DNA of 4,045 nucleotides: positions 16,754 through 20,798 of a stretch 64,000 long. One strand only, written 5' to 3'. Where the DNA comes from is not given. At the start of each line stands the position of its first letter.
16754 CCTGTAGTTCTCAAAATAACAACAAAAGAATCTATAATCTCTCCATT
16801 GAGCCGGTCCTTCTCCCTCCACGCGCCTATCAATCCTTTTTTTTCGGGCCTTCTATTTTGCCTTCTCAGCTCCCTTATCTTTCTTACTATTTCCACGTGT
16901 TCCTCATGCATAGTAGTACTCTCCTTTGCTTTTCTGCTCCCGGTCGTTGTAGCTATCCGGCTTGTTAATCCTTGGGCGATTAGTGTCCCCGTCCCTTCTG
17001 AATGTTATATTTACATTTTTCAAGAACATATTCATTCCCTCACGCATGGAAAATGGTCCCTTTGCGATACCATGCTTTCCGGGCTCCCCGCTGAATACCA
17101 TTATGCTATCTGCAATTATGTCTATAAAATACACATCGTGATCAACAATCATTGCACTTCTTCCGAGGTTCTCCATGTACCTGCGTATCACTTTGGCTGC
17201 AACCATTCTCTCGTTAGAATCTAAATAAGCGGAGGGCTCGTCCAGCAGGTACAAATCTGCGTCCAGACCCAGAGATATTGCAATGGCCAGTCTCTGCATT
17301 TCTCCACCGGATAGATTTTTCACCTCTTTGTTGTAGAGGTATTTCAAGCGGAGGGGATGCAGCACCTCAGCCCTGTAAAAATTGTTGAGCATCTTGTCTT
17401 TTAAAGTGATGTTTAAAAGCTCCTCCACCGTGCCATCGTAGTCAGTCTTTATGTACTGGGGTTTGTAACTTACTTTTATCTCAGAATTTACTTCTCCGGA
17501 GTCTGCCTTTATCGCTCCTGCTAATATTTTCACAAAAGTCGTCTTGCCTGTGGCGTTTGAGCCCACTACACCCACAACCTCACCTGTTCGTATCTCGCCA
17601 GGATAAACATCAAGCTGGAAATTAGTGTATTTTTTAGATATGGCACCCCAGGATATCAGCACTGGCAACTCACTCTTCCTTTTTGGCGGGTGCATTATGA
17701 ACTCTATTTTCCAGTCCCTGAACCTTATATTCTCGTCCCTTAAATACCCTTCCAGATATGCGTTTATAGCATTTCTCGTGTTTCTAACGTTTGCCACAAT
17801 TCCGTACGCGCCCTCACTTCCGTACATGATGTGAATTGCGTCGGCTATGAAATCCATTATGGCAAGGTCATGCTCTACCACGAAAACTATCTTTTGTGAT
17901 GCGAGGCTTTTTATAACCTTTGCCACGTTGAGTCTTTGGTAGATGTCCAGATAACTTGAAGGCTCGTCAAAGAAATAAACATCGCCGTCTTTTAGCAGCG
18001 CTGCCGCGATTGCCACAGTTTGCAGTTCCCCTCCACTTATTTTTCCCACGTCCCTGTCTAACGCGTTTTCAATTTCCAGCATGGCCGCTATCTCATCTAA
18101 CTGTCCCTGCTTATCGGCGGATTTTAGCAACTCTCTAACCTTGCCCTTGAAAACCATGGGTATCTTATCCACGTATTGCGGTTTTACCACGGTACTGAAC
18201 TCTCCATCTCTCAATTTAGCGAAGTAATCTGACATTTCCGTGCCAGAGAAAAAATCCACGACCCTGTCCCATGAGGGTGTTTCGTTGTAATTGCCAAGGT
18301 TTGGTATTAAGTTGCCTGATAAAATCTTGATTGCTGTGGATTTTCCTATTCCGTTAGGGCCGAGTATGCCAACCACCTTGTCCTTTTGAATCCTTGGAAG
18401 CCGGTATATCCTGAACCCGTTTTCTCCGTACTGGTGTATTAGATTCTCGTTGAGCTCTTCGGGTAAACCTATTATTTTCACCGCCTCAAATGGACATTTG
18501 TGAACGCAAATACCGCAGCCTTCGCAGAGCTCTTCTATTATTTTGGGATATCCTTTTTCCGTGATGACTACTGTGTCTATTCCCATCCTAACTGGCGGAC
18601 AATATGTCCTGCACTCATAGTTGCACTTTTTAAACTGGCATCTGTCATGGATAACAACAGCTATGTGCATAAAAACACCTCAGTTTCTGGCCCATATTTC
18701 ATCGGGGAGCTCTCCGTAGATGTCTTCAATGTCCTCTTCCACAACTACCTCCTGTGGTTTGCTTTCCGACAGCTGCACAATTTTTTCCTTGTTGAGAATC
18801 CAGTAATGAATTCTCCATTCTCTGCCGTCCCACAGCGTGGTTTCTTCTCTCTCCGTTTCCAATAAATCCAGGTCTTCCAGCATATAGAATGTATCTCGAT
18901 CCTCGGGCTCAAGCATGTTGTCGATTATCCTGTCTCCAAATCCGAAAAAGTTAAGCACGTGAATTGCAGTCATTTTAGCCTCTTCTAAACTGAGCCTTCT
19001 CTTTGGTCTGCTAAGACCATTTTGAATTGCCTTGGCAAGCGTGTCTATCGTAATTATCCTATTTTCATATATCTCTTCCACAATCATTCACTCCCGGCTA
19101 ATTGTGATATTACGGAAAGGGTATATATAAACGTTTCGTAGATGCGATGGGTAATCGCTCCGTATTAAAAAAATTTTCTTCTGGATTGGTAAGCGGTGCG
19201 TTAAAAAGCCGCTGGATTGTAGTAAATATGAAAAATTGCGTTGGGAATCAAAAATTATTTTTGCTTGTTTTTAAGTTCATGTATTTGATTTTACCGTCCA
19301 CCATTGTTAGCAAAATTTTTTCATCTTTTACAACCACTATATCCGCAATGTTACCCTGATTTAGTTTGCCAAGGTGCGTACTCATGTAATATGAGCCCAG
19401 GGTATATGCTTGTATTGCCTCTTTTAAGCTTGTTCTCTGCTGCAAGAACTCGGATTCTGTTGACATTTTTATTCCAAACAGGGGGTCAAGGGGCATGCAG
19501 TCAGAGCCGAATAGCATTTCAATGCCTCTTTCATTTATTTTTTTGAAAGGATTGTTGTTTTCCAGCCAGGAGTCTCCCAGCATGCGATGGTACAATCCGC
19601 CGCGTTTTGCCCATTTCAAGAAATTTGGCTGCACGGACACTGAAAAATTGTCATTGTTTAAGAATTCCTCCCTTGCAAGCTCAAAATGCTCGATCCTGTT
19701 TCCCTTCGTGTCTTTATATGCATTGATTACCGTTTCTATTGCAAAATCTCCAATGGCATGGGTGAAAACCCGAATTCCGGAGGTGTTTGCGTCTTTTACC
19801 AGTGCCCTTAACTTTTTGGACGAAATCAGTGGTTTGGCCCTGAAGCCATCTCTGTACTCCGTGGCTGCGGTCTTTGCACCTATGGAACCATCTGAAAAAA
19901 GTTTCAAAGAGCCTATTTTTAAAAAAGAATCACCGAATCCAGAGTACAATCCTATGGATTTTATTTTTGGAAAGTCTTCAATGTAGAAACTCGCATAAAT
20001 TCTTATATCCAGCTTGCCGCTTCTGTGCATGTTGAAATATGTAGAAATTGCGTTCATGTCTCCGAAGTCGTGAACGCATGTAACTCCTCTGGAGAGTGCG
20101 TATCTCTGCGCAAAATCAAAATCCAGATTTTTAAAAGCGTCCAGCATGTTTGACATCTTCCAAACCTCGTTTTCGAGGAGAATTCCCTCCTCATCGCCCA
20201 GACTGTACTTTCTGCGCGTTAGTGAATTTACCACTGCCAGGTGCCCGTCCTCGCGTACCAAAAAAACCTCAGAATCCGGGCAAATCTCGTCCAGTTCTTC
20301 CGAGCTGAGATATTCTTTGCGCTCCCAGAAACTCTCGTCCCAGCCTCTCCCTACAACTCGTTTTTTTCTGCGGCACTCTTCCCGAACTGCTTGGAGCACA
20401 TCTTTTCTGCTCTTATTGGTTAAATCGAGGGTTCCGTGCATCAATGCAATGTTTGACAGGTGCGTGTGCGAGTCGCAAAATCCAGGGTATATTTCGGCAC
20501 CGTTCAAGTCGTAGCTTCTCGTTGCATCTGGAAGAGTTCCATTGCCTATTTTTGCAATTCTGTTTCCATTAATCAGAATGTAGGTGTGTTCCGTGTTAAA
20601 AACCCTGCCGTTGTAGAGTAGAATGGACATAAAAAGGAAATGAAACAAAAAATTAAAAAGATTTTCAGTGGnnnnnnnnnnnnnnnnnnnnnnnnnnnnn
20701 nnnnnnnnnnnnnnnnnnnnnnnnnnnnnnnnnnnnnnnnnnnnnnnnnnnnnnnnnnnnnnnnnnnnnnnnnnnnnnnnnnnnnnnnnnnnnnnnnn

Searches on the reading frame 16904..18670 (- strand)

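Call 71: search_protein_families(library=pfam, proteins=[window:16904-18670:-], max_evalue=0.00001)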
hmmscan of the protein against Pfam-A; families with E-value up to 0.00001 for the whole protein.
window:16904-18670:- (588 aa): 6 families
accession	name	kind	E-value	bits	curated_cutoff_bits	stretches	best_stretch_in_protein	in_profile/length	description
PF00005.33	ABC_tran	-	1.9e-38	132.6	25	2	359-480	7-136/137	ABC transporter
PF13304.12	AAA_21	-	6.5e-13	49.8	27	0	194-258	221-288/304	AAA domain, putative AbiEii toxin, Type IV TA system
PF02463.25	SMC_N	-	2.3e-09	37.4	40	0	188-274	117-204/220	RecF/RecN/SMC N terminal domain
PF04068.21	Fer4_RLI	-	5.6e-08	32.8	23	1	1-30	1-33/35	Possible Fer4-like domain in RNase L inhibitor, RLI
PF13476.12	AAA_23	-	2.8e-06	28.6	27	0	85-118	6-40/201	AAA domain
PF00037.32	Fer4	-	4.8e-06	26.6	21.1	1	42-64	1-23/24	4Fe-4S binding domain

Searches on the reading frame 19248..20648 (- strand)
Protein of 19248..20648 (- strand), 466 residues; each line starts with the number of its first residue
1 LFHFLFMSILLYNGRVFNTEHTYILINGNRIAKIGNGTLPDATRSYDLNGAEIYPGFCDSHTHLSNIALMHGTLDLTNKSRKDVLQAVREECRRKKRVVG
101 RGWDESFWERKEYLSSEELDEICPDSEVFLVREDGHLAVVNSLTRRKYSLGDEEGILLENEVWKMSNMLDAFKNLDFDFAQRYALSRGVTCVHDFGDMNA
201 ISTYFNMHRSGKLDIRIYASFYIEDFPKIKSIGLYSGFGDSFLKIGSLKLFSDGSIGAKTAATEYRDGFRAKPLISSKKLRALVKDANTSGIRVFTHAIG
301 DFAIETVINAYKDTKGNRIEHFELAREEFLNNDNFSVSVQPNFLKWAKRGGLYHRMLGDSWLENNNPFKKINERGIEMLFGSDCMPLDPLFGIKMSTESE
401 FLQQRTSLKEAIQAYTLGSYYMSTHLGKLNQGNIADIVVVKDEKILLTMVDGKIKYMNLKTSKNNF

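Call 71: search_protein_families(library=pfam, proteins=[window:19248-20648:-], max_evalue=0.00001)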
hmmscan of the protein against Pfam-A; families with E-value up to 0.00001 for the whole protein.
window:19248-20648:- (466 aa): 2 families
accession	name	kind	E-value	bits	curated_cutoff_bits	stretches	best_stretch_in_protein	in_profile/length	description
PF07969.17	Amidohydro_3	-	1.1e-43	150.9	29.7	1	46-442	3-446/472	Amidohydrolase family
PF01979.26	Amidohydro_1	-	2.8e-10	40.4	25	1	184-454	45-344/345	Amidohydrolase family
